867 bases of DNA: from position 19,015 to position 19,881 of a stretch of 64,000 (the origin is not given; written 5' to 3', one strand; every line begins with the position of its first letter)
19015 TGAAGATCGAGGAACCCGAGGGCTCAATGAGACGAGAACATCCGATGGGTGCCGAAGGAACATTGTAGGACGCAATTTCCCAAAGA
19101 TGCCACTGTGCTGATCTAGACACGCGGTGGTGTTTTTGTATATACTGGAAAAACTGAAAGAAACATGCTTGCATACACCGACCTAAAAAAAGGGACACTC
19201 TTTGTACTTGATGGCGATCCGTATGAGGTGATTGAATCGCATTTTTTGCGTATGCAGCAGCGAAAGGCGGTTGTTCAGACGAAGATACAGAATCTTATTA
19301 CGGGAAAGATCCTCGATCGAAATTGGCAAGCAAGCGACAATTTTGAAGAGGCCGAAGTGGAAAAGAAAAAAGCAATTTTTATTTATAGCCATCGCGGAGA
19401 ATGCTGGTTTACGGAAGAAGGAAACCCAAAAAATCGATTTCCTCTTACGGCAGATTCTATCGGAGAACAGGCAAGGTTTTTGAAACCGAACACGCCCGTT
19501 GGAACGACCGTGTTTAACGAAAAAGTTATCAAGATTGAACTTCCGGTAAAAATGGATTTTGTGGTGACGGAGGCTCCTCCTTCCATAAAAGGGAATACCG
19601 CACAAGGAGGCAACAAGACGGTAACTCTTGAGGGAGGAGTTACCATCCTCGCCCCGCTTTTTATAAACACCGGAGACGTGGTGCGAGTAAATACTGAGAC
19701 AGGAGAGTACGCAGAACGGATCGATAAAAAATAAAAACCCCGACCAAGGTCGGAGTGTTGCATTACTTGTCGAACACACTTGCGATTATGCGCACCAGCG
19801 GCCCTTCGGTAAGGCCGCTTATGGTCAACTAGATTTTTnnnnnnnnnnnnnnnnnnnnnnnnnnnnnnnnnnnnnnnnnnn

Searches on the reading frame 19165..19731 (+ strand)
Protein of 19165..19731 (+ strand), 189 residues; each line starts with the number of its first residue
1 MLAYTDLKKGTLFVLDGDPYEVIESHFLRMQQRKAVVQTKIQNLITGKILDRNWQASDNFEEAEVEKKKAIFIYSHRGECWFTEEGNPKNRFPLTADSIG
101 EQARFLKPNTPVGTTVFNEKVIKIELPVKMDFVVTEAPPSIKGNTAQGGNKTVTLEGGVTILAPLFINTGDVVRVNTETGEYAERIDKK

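Call 15: search_protein_families(library=pfam, proteins=[window:19165-19731:+], max_evalue=0.001)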
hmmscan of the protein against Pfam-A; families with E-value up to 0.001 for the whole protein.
window:19165-19731:+ (189 aa): 3 families
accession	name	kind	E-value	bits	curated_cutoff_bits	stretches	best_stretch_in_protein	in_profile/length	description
PF09285.17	Elong-fact-P_C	-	4.7e-21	74.7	25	1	132-185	3-56/56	Elongation factor P, C-terminal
PF08207.18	EFP_N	-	9.8e-13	48.3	23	1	5-60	3-58/58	Elongation factor P (EF-P) KOW-like domain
PF01132.26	EFP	-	0.00091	19.6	27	0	92-122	24-54/54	Elongation factor P (EF-P) OB domain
